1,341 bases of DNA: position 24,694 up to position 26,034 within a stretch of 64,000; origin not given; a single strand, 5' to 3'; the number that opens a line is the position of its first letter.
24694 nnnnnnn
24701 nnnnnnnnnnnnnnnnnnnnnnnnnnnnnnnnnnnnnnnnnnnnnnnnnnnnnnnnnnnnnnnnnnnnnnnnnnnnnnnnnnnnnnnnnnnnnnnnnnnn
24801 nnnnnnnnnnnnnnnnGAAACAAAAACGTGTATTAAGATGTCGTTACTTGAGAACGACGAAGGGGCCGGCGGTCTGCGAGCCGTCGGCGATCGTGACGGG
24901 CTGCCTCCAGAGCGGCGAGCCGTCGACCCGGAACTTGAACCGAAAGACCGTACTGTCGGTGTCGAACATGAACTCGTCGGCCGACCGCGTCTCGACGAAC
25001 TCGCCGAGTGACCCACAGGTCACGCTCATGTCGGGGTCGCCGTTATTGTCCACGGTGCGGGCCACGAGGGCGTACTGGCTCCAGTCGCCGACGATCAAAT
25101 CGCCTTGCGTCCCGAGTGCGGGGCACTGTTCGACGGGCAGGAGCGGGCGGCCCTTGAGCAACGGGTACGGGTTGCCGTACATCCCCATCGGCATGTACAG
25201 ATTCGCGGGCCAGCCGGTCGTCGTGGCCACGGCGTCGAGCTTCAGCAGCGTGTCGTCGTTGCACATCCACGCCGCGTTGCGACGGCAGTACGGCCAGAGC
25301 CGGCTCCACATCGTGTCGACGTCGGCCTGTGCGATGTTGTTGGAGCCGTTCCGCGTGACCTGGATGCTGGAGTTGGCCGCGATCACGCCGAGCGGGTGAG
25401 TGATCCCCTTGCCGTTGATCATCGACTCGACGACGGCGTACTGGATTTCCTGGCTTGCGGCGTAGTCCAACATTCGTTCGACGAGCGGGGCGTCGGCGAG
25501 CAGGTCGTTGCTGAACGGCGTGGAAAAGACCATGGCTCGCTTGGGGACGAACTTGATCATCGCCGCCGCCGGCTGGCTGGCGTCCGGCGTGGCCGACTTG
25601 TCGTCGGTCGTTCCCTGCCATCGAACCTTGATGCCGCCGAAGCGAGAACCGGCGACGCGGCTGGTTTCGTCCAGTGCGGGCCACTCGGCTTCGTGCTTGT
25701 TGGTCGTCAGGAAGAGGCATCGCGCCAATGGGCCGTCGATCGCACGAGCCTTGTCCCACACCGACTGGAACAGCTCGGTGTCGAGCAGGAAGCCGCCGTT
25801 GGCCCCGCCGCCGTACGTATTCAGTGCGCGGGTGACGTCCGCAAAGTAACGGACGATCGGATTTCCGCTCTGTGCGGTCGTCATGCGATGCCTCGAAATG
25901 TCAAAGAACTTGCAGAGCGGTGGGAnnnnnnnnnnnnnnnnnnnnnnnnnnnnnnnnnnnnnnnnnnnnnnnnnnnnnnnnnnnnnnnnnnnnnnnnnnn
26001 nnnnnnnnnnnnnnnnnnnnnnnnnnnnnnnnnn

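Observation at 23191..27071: Two adjacent HK97-fold capsid paralogs behind a protease-scaffold fusion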

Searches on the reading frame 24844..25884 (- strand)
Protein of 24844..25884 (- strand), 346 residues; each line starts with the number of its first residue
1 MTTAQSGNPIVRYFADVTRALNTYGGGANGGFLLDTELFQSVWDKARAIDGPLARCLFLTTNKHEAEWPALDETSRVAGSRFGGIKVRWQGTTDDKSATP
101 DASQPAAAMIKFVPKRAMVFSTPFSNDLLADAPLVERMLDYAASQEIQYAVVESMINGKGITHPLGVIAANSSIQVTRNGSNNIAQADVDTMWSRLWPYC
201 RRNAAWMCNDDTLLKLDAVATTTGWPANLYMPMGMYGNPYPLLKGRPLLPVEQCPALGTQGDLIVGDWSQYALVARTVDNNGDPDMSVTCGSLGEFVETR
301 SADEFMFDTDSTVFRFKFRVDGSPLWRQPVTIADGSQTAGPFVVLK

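Call 3: search_protein_families(library=pfam, proteins=[window:24844-25884:-], max_evalue=0.1)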
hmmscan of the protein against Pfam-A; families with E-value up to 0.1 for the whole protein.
window:24844-25884:- (346 aa): 1 family
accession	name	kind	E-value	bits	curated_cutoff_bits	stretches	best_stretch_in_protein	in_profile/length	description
PF05065.19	Phage_capsid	-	9.1e-25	88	24.2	1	78-325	47-270/280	Phage capsid family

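Call 4: search_protein_families(library=phrogs, proteins=[window:24844-25884:-], max_evalue=0.01)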
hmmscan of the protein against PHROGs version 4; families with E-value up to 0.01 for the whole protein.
window:24844-25884:- (346 aa): 3 families
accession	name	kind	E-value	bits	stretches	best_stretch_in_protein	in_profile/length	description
phrog_10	-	head and packaging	1.5e-10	41.7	1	14-324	342-624/752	major head protein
phrog_617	-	head and packaging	0.00016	21.7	1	102-273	408-573/626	major head protein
phrog_15928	-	head and packaging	0.0057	17.7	1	143-274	5-137/185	major head protein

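Call 7: search_solved_structures(query=window:24844-25884:-, max_evalue=1)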
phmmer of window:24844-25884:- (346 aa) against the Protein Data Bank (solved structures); distinct sequences matched with E-value up to 1: 0.

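Call 13: search_dna_similar(query=window:24844-25884:-, collection=phages, mode=protein, max_evalue=0.001, max_rows=30)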
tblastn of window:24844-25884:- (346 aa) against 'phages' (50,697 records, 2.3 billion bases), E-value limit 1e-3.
Records with a match: 11; places in all: 11; records where one place covers at least 80% of the query: 9.
Best place of each record, by identity: <60% 11.
By first word of the organism name: Caulobacter 5; Streptomyces 1; Bradyrhizobium 1; Clostridium 1; Ralstonia 1; Acutalibacteraceae 1; Anaeroplasmataceae 1.
By host as written in the record: Caulobacter segnis CBR1 4; Streptomyces coelicolor M600 1; Bradyrhizobium diazoefficiens USDA 122 1; Clostridium botulinum BKT2873 1; Ralstonia solanacearum T379 1; Caulobacter sp. CBR1 1; Acutalibacteraceae 1; Anaeroplasmataceae 1.
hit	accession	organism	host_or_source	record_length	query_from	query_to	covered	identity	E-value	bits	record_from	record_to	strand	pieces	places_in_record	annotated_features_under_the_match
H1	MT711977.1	Streptomyces phage Dagobah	Streptomyces coelicolor M600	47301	25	345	93%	27.9%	2e-17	90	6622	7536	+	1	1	major capsid protein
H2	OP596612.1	Bradyrhizobium phage ppBdUSDA122-1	Bradyrhizobium diazoefficiens USDA 122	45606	14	345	96%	26.5%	3e-20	98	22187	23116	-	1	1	major capsid protein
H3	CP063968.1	Clostridium phage CWou-2020b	Clostridium botulinum BKT2873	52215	27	345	92%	26.7%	2e-31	130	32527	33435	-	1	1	phage major capsid protein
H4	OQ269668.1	Caulobacter phage TMCBR2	Caulobacter segnis CBR1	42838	16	345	95%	25.2%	3e-9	64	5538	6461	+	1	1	major capsid protein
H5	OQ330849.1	Caulobacter phage TMCBR3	Caulobacter segnis CBR1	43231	16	345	95%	25.2%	3e-9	64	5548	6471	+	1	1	major capsid protein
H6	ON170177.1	Ralstonia phage YO103_6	Ralstonia solanacearum T379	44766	27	338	90%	26.6%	3e-18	92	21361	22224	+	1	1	record has no annotation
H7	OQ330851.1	Caulobacter phage W2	Caulobacter segnis CBR1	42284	16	345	95%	24.6%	1e-9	66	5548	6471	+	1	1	major capsid protein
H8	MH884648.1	Caulobacter phage Kronos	Caulobacter sp. CBR1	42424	16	345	95%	24.6%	1e-9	66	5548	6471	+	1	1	major capsid protein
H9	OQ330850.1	Caulobacter phage TMCBR4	Caulobacter segnis CBR1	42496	16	345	95%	24.6%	1e-9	66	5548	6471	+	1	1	major capsid protein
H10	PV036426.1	Acutalibacteraceae phage NatCom_11578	Acutalibacteraceae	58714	125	276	44%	27.4%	5e-4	48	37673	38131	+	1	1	major head protein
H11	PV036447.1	Anaeroplasmataceae phage NatCom_34063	Anaeroplasmataceae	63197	125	276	44%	26.8%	8e-4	47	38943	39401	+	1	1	major head protein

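Call 16: find_related_loci(query=window:24844-25884:-, collection=viral_contigs, flank=8000)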
Query window:24844-25884:- (346 aa) in viral_contigs; peptide patterns used: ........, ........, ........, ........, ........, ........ (x = any residue, [..] = any of these).
3 stretches matched a pattern; 1 encode a relative of the query (tblastn E <= 1e-3); 1 distinct loci.
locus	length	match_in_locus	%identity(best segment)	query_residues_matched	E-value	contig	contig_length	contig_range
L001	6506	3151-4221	70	1-345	2e-175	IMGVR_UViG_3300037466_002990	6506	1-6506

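Call 22: find_homologous_proteins(query=window:24844-25884:-)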
Query window:24844-25884:- (346 aa): 56 proteins with E <= 0.001 among 3836 candidates.
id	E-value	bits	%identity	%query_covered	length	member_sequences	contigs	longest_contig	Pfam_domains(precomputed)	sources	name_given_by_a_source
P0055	7.8e-236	800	100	100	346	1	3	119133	PF05065.20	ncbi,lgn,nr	ncbi:MAG: phage major capsid protein [Candidatus Pacebacteria bacterium]|nr:phage major capsid prote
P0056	1.3e-180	618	75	100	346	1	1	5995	PF05065.20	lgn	-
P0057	8.0e-178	609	73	100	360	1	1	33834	PF05065.20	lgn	-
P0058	3.5e-165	568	70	100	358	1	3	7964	PF05065.20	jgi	jgi:HK97 family phage major capsid protein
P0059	3.4e-158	545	66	100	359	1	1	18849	PF05065.20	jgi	jgi:HK97 family phage major capsid protein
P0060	7.4e-148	511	64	100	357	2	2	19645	PF05065.20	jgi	jgi:HK97 family phage major capsid protein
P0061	1.1e-147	510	63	100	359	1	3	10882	PF05065.20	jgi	jgi:HK97 family phage major capsid protein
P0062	3.4e-147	508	64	100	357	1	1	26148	PF05065.20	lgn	-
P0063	3.7e-147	508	64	100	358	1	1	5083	PF05065.20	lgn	-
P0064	8.5e-146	504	64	100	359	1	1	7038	PF05065.20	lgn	-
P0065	2.5e-143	496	62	100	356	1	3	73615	PF05065.20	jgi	jgi:HK97 family phage major capsid protein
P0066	8.7e-139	481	61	100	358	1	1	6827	PF05065.20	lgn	-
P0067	6.7e-128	445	62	100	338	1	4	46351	PF05065.20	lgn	-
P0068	1.3e-125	437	58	99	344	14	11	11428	PF05065.20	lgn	-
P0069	2.0e-125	437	58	100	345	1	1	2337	PF05065.20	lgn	-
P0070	8.5e-123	428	58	96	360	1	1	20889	PF05065.20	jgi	-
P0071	9.8e-123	428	57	100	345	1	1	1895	PF05065.20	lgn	-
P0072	2.4e-121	423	56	99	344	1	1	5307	PF05065.20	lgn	-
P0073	7.9e-120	418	57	98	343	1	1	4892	PF05065.20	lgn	-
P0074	1.5e-119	417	56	100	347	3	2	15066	PF05065.20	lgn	-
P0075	2.3e-107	377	53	95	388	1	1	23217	PF05065.20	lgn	-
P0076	8.8e-107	376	53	97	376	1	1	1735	PF05065.20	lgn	-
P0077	2.4e-106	374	52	95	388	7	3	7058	PF05065.20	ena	-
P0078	7.8e-106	372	50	96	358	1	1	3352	PF05065.20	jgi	jgi:HK97 family phage major capsid protein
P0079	1.8e-105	371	53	95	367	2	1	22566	PF05065.20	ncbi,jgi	-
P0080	8.3e-105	369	51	99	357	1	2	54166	PF05065.20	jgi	jgi:HK97 family phage major capsid protein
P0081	1.5e-104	368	52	95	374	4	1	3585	PF05065.20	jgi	jgi:HK97 family phage major capsid protein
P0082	3.7e-104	367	52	96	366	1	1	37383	PF05065.20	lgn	-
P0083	1.4e-99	352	51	95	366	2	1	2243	PF05065.20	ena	-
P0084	1.2e-95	339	49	95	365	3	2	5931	PF05065.20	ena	-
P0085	1.3e-90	322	68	60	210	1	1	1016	PF05065.20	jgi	jgi:HK97 family phage major capsid protein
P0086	3.0e-89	318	55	68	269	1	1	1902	PF05065.20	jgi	jgi:hypothetical protein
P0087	3.2e-69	252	55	60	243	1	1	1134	PF05065.20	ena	-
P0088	5.6e-69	251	38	95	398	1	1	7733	PF05065.20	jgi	jgi:HK97 family phage major capsid protein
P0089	4.2e-50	189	34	92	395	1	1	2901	PF05065.20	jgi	-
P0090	4.1e-41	160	31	92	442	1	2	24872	PF05065.20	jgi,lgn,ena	-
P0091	1.2e-40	158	31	92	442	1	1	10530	PF05065.20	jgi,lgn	jgi:HK97 family phage major capsid protein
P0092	1.9e-40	157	33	92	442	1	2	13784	PF05065.20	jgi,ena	-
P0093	1.1e-39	155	35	91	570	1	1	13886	PF05065.20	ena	-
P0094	3.9e-38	150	35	93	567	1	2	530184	PF05065.20,PF04586.23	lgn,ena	-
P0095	4.5e-37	146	33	93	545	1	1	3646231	PF05065.20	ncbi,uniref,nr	ncbi:phage major capsid protein [Affinirhizobium pseudoryzae]|uniref:phage major capsid protein n=1 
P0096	1.6e-36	144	33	91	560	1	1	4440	PF05065.20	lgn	-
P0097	1.6e-35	141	35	81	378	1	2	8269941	PF05065.20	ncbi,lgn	ncbi:HK97 family phage major capsid protein [Nitrobacteraceae bacterium AZCC 2161]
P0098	6.1e-35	139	31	92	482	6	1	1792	PF05065.20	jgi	jgi:HK97 family phage major capsid protein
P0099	3.5e-34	137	31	92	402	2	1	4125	PF05065.20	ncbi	-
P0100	4.8e-33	133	31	92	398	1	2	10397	PF05065.20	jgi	jgi:HK97 family phage major capsid protein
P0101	6.6e-33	133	31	92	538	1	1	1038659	PF05065.20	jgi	jgi:HK97 family phage major capsid protein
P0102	9.5e-33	132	30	92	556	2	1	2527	PF05065.20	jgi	jgi:HK97 family phage major capsid protein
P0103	4.0e-32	130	31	92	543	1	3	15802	PF05065.20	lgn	-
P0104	5.5e-32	130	31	92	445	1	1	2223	PF05065.20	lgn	-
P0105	8.0e-32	129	32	92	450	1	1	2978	PF05065.20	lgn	-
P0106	5.6e-31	126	32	92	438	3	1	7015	PF05065.20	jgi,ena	-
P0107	4.6e-30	123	33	92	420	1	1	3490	PF05065.20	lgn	-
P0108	1.0e-29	122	30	92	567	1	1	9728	PF05065.20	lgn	-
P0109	6.6e-27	113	28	88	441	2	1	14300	PF05065.20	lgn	-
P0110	1.7e-9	56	25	73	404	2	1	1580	PF05065.20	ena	-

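Call 39: find_encoding_contigs(protein=P0088, flank=8000, max_places=1)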
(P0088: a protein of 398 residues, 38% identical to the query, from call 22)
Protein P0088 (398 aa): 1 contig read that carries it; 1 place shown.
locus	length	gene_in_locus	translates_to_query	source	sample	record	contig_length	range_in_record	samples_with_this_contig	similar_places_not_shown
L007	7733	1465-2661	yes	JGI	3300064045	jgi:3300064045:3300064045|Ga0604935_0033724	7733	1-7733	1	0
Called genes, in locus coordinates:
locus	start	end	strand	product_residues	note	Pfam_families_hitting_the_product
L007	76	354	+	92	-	-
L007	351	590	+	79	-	-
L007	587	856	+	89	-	-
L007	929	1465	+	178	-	-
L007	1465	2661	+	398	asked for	PF05065:Phage_capsid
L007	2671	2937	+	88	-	-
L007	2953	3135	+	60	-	-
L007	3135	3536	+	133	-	-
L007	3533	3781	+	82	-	-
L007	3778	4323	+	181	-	-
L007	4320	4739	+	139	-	-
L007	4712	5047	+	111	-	-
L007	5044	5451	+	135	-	-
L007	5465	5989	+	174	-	-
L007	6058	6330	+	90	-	-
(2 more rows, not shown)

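Call 40: find_encoding_contigs(protein=P0090, flank=8000, max_places=1)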
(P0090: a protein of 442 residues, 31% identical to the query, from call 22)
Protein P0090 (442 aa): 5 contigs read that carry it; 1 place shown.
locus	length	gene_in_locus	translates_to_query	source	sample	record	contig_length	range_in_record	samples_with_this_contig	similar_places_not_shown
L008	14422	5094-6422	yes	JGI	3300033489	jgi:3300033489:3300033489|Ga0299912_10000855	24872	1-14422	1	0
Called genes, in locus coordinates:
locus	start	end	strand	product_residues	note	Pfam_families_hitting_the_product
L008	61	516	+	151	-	PF05119:Terminase_4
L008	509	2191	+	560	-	PF03354:TerL_ATPase, PF20441:TerL_nuclease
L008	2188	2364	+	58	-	-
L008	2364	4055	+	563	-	PF04860:Phage_portal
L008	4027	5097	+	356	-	PF00574:CLP_protease, PF01972:SDH_protease (weak), PF25145:NfeD1b_N (weak)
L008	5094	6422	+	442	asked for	PF05065:Phage_capsid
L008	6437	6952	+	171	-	-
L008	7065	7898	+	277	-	-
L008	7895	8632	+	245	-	-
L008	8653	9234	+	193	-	PF24163:HCP, PF05135:Phage_connect_1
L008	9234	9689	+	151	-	-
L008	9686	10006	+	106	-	PF05521:Phage_HCP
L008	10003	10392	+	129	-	PF11367:Tail_completion_gp17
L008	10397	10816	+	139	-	PF06199:Phage_tail_2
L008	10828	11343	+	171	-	-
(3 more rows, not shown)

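Call 41: predict_structure(alignment_id=A2)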
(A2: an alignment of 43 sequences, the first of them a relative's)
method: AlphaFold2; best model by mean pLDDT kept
length: 346 residues; sequences in the alignment: 43
mean_pLDDT: 77.4   pTM: 0.74
mean pLDDT of the five models: 77.4, 76.4, 76.0, 74.4, 73.4
residues with pLDDT >= 90: 108; 70-90: 153; 50-70: 42; < 50: 43
segments of 3 or more residues with pLDDT < 50: 1-34, 283-291
pLDDT, mean of each block of 10 residues (from residue 1): 33 35 36 51 65 86 86 76 72 71 79 89 79 76 86 92 92 90 86 93 93 90 87 86 92 91 94 79 44 64 66 84 92 87 95
secondary structure, 60 per line:
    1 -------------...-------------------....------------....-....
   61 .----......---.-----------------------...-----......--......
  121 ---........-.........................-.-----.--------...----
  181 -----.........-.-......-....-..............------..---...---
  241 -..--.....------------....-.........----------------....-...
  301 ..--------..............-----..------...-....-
elements in order: H36-39 H52-55 E57-61 E66-71 E107-112 E115-120 H126-131 H133-157 E174-176 H186-194 H198-203 E205-208 H210-223 E246-250 E263-266 E271-276 H293-296 E298-302 E311-324 E338-340 E342-345

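Call 45: fold_search(model_id=the predicted structure, library=pdb)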
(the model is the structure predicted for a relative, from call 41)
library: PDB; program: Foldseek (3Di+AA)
matches with E <= 10: 701; with E <= 0.001: 343
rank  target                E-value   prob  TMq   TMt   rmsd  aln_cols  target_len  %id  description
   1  6tb9_A5               5.8e-16  1.00  0.60  0.69   7.2       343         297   17  Capsid of native GTA particle computed with C5 symmetry (released 2020-07-22)
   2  6tb9_A4               7.0e-16  1.00  0.59  0.70   6.0       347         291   16  Capsid of native GTA particle computed with C5 symmetry (released 2020-07-22)
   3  6tsu_A5               1.4e-15  1.00  0.59  0.68   7.2       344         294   16  Capsid of empty GTA particle computed with C5 symmetry (released 2020-07-22)
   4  6tsu_B5               3.9e-15  1.00  0.54  0.67   5.8       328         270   16  Capsid of empty GTA particle computed with C5 symmetry (released 2020-07-22)
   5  9lw6_1                9.2e-15  1.00  0.60  0.71   6.5       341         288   16  Top cap of bacteriophage Mycofy1 mature head (C5 symmetry) (released 2025-04-16)
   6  9lw8_A                4.8e-14  1.00  0.58  0.68   7.7       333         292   16  Bottom cap of bacteriophage Mycofy1 mature head (C5 symmetry) (released 2025-04-16)
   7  9lw6_A                1.2e-13  1.00  0.58  0.67   7.7       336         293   15  Top cap of bacteriophage Mycofy1 mature head (C5 symmetry) (released 2025-04-16)
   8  8gta_A                3.0e-13  1.00  0.47  0.59   6.4       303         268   12  Cryo-EM structure of the marine siphophage vB_Dshs-R4C capsid (released 2023-07-12)
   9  8zvi_A                4.9e-13  1.00  0.56  0.64   9.7       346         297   12  Structure of the bacteriophage T5 capsid (released 2024-09-04)
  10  6tb9_B5               5.6e-13  1.00  0.57  0.70   4.6       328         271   15  Capsid of native GTA particle computed with C5 symmetry (released 2020-07-22)
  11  8eci_A                9.1e-13  1.00  0.56  0.61   5.6       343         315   14  Arthrobacter phage Bridgette (released 2023-02-01)
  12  9lw8_B                1.1e-12  1.00  0.53  0.71   4.3       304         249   15  Bottom cap of bacteriophage Mycofy1 mature head (C5 symmetry) (released 2025-04-16)
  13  8ho3_A                1.8e-12  1.00  0.53  0.61  10.4       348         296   11  Capsid of DT57C bacteriophage in the full state (released 2023-12-13)
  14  8ho3_M                2.4e-12  1.00  0.54  0.64   8.7       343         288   12  Capsid of DT57C bacteriophage in the full state (released 2023-12-13)
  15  9gyi_B                3.1e-12  1.00  0.55  0.65   5.3       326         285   13  Cryo-EM structure of the capsid-forming phage-inducible chromosomal island (cf-PICI) EcCI2 (released 2025-09-10)
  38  7rwz_C                6.9e-10  1.00  0.48  0.61   8.4       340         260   14  SaPIbov5 procapsid structure including size redirecting protein Ccm (released 2021-11-17)
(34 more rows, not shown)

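Call 48: find_encoding_contigs(protein=P0075, flank=7000, max_places=1)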
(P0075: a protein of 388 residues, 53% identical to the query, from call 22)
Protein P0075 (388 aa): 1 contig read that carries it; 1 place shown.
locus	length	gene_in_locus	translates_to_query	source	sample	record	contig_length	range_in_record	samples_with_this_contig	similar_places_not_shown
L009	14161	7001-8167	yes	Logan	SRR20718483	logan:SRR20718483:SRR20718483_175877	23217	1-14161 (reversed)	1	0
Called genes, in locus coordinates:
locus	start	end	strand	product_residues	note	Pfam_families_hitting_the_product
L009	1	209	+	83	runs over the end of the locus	-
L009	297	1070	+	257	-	-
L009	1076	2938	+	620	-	PF04860:Phage_portal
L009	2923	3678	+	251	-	-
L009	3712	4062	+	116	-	-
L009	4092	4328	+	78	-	-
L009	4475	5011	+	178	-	PF04883:HK97-gp10_like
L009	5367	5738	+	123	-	-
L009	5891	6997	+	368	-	-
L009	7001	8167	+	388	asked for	PF05065:Phage_capsid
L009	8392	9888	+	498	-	PF05065:Phage_capsid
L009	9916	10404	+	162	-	-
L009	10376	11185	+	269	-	PF13392:HNH_3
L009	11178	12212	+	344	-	PF00535:Glycos_transf_2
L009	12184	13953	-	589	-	PF13489:Methyltransf_23, PF08241:Methyltransf_11, PF08242:Methyltransf_12, PF13649:Methyltransf_25 (weak), PF13524:Glyco_trans_1_2 (faint)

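Call 82: search_solved_structures(query=A2, max_evalue=0.01, show_alignments=1)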
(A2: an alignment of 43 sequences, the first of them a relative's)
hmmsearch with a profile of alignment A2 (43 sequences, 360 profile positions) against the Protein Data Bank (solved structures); distinct sequences matched with E-value up to 0.01: 7.
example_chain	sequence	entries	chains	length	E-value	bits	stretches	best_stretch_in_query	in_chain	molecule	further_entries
6tba_C5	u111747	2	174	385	2.4e-12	49.8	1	28-290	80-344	Phage major capsid protein, HK97 family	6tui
6tb9_C5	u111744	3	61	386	2.5e-12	49.8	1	16-290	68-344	Major capsid protein Rcc01687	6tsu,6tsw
9lw6_A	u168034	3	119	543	9.3e-12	47.9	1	102-269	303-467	Phage capsid-like C-terminal domain-containing protein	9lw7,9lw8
9gyi_B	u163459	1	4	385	1.9e-08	37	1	33-290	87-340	Major head protein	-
5tjt_A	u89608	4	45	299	0.00016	24.1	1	110-322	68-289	Major capsid protein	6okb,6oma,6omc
8zvi_A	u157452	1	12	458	0.00045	22.6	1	110-322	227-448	Major capsid protein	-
8ho3_A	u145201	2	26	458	0.0041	19.4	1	110-321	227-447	Major head protein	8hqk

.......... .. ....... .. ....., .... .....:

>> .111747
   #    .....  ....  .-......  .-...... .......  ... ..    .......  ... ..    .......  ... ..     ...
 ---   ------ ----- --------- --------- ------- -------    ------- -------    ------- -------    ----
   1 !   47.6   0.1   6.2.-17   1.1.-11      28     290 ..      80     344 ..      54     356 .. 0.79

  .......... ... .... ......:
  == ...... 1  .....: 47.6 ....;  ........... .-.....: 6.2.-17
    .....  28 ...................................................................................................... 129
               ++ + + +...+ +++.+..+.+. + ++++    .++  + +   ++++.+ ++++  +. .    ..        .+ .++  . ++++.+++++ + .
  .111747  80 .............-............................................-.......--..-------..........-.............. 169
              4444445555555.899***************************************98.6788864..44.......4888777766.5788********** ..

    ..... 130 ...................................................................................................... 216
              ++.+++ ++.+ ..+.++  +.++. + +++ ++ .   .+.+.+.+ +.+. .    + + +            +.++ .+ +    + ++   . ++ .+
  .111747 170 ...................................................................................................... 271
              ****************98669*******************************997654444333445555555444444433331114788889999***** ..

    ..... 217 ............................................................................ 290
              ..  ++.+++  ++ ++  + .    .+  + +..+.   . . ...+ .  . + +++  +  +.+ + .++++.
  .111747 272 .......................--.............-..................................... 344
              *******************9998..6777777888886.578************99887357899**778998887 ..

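Call 85: search_protein_families(library=ncbifam, proteins=[window:24844-25884:-], max_evalue=0.1)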
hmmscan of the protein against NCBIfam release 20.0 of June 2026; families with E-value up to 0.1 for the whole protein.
window:24844-25884:- (346 aa): 1 family
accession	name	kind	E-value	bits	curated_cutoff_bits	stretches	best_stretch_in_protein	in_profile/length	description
TIGR01554.3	major_cap_HK97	equivalog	1.1e-29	103.8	27.5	1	19-332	102-382/385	phage major capsid protein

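Call 93: find_encoding_contigs(protein=P0070, flank=6000, max_places=1)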
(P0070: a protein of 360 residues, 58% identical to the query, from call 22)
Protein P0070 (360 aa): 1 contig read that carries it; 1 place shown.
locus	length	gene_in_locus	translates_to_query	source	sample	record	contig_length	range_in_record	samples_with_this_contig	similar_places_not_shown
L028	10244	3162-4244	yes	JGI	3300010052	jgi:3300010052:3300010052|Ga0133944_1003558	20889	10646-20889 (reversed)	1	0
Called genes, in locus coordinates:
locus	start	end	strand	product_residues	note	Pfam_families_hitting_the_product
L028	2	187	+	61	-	?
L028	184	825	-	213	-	-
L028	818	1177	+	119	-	-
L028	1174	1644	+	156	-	-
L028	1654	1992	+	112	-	-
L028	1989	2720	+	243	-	-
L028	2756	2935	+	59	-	-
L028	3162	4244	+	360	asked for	PF05065:Phage_capsid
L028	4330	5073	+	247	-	-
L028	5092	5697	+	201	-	-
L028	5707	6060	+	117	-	-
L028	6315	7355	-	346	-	-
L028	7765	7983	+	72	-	-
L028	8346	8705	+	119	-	PF12728:HTH_17, PF13411:MerR_1 (faint)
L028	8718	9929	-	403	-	PF00589:Phage_integrase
